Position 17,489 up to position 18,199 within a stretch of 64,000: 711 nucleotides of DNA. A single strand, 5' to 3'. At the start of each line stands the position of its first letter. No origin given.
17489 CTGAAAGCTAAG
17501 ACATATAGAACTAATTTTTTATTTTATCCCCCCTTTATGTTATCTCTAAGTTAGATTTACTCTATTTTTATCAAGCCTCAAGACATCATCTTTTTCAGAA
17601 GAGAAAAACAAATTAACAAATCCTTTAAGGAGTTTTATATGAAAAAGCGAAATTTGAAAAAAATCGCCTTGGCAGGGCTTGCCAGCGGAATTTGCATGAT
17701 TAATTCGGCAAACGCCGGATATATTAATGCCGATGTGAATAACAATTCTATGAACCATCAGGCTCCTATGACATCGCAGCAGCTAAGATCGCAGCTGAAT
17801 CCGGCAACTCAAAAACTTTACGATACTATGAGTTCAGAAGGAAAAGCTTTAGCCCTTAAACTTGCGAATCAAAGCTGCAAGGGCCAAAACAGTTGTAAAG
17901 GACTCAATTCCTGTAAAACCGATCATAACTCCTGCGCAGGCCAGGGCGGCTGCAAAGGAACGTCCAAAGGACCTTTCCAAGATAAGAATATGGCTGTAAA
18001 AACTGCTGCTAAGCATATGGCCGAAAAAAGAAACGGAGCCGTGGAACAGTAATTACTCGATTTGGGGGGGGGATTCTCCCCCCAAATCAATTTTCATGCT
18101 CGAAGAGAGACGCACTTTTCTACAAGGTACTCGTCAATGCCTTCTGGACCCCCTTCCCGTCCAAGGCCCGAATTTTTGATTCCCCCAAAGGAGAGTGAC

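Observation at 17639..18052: Orphan second copy of the Cys-rich secreted precursor, 10 kb from the MNIO operon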

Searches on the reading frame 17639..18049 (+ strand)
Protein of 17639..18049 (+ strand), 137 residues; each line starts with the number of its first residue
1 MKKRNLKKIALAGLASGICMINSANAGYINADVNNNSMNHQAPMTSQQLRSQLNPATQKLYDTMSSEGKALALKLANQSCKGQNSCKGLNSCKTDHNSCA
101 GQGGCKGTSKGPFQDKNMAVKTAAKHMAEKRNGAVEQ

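Call 4: search_protein_families(library=pfam, proteins=[window:17639-18049:+], max_evalue=0.01)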
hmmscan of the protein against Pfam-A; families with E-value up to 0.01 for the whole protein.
window:17639-18049:+ (137 aa): 0 families

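Call 5: search_protein_families(library=ncbifam, proteins=[window:17639-18049:+], max_evalue=1)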
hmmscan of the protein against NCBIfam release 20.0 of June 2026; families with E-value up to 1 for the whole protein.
window:17639-18049:+ (137 aa): 1 family
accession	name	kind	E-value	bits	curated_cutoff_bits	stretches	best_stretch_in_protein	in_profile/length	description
NF050166.1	Cu_RiPP_BufA2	equivalog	2e-07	31.1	60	1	74-109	27-62/79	BufA2 family periplasmic bufferin-type metallophore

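Call 31: find_homologous_proteins(query=window:17639-18049:+, max_evalue=0.00001)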
Query window:17639-18049:+ (137 aa): 75 proteins with E <= 0.00001 among 109 candidates.
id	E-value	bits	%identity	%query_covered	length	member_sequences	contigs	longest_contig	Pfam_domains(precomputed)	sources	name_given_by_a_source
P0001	1.5e-75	269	93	100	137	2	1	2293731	-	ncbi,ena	-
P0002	5.1e-42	161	65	80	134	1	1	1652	-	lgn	-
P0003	1.1e-41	160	62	98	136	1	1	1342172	-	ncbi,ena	-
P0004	1.3e-37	147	59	96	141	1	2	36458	-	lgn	-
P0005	1.6e-37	147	60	96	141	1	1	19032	-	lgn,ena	-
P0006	2.0e-37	146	57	95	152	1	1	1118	-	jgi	jgi:hypothetical protein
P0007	2.6e-37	146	65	70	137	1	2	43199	-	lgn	-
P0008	5.8e-37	145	60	95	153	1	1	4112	-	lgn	-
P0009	5.9e-37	145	60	96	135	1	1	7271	-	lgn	-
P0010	1.0e-36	144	59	96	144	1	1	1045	-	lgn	-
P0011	2.3e-36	143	54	98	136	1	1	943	-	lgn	-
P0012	3.6e-36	142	54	99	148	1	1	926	-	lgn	-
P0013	1.5e-35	140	57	95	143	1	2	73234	-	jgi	jgi:hypothetical protein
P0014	3.0e-35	139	61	70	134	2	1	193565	-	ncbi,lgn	ncbi:MAG: hypothetical protein WC222_06205 [Parachlamydiales bacterium]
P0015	3.0e-35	139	55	95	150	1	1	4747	-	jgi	jgi:hypothetical protein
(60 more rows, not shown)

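Call 44: search_solved_structures(query=A1, max_evalue=10, show_alignments=3)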
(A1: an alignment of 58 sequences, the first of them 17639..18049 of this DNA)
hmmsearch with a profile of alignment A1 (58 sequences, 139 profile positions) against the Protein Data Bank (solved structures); distinct sequences matched with E-value up to 10: 0.

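Call 45: predict_structure(alignment_id=A1)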
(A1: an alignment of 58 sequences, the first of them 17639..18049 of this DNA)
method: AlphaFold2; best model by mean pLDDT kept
length: 137 residues; sequences in the alignment: 58
mean_pLDDT: 65.1   pTM: 0.52
mean pLDDT of the five models: 65.1, 64.3, 62.3, 62.1, 60.9
residues with pLDDT >= 90: 20; 70-90: 34; 50-70: 48; < 50: 35
segments of 3 or more residues with pLDDT < 50: 1-3, 19-39
pLDDT, mean of each block of 10 residues (from residue 1): 46 50 40 44 83 93 91 78 57 52 53 78 85 62
secondary structure, 60 per line:
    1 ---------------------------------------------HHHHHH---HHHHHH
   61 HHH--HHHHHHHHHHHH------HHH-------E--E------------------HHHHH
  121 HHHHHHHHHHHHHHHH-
elements in order: H46-51 H55-63 H66-77 H116-136

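Call 50: fold_search(model_id=the predicted structure, library=pdb)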
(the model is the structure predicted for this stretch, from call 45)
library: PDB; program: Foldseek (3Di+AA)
matches with E <= 10: 2; with E <= 0.001: 0
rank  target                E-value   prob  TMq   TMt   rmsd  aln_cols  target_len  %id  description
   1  5mrc_T                4.2e+00  0.04  0.15  0.11  30.7       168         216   11  Structure of the yeast mitochondrial ribosome - Class A (released 2017-02-15)
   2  3j6b_T                5.0e+00  0.03  0.15  0.12  19.8       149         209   11  Structure of the yeast mitochondrial large ribosomal subunit (released 2014-04-09)

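Call 67: search_protein_representatives(alignment_id=A1)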
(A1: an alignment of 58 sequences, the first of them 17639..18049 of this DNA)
Query: 58 sequences, 139 profile positions. Proteins with E-value up to 0.001 (for the whole library): 674; up to 1e-10: 314; up to 1e-30: 178. The best 150 are listed.
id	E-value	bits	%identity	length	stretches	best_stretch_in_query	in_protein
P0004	3.8e-53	195.5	-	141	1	2-137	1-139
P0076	1.5e-48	180.6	-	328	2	34-137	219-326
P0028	1.6e-48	180.5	-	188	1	2-137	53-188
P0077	1.8e-48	180.4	-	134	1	2-136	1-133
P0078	9.6e-48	178.0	-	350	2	34-136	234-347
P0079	2.3e-47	176.7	-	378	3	35-135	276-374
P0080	6.4e-47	175.3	-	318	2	35-137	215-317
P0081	4.5e-46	172.6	-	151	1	2-137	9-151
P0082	4.7e-46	172.5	-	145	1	2-137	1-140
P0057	1.6e-45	170.8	-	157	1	2-137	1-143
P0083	2.3e-45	170.3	-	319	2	34-137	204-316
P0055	3.9e-45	169.5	-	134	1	1-137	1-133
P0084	8.3e-45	168.5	-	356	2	34-136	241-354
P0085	1.0e-44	168.1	-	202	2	20-138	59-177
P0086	1.1e-44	168.0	-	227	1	2-137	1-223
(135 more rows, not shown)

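Call 71: find_related_loci(query=A1, collection=genome_contigs, flank=2000)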
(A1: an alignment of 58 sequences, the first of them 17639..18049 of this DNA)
Query A1 (137 aa) in genome_contigs; peptide patterns used: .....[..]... (x = any residue, [..] = any of these).
599 stretches matched a pattern (row limit reached: there are more); 394 encode a relative of the query (tblastn E <= 1e-3); the best 80 are kept; 80 distinct loci.
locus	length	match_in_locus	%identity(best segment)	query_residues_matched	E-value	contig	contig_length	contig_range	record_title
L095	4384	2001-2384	52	1-131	1e-41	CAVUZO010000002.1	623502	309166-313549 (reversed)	MAG: uncultured Parachlamydiaceae bacterium isolate MFD04540.bin.2.15 genome assembly, contig: contig_15175, whole genom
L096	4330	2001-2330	57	26-131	2e-35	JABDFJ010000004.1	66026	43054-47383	MAG: Chlamydiae bacterium isolate BWOrgHeat_Nextera10_MAG1 3300020972.a:Ga0206894_1008, whole genome shotgun sequence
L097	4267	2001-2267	64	44-132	1e-32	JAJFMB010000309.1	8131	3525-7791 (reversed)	MAG: Chlamydiae bacterium isolate OFTM56 OFTM56_308, whole genome shotgun sequence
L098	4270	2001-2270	60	42-131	1e-30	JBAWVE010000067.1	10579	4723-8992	MAG: Parachlamydiaceae bacterium isolate ELA003 MAG003_67, whole genome shotgun sequence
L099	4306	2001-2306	57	31-134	2e-30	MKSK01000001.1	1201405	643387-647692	MAG: Chlamydiales bacterium 38-26 SCNpilot_expt_500_p_scaffold_0, whole genome shotgun sequence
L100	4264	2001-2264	61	44-131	1e-29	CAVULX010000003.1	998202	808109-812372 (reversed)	MAG: uncultured Parachlamydiaceae bacterium isolate MFD06435.bin.2.181 genome assembly, contig: contig_46148, whole geno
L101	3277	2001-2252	61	48-131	8e-29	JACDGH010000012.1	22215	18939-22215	MAG: Parachlamydiaceae bacterium isolate MGR_bin407 SD2908_NODE_894_length_22215_cov_0.977544, whole genome shotgun sequ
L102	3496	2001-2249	54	47-131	6e-25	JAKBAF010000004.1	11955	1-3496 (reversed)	MAG: bacterium isolate ZJ2.bin11 NODE_6179_length_11955_cov_1.046077, whole genome shotgun sequence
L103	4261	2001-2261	52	44-131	9e-23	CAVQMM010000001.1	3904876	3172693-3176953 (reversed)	MAG: uncultured Chlamydiae bacterium isolate MFD00082.bin.1.18 genome assembly, contig: contig_1137, whole genome shotgu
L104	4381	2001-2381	33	3-134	2e-14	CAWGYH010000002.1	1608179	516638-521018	MAG: uncultured Chlamydiales bacterium isolate MFD01716.bin.1.202 genome assembly, contig: contig_12604, whole genome sh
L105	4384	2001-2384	33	3-135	4e-14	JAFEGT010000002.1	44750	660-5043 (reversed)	MAG: Verrucomicrobia bacterium isolate SZAS-7 VERR-AMP-4__2__length-44750, whole genome shotgun sequence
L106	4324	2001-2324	32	3-110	1e-12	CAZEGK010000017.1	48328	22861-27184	MAG TPA_asm: uncultured bacterium isolate SRP262948_co1_167 genome assembly, contig: NODE_694_length_48328_cov_15.451287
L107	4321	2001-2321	32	1-107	1e-10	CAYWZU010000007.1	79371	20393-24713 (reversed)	MAG TPA_asm: uncultured bacterium isolate SRP262948_co1_5 genome assembly, contig: NODE_339_length_79371_cov_7.598038, w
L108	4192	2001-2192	39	44-107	2e-9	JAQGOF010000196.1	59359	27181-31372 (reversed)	MAG: Gammaproteobacteria bacterium isolate RYN_606 scaffold_66709, whole genome shotgun sequence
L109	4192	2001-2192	38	44-107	1e-8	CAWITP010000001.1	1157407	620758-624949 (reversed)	MAG: uncultured proteobacterium isolate MFD09671.bin.1.4 genome assembly, contig: contig_11045, whole genome shotgun seq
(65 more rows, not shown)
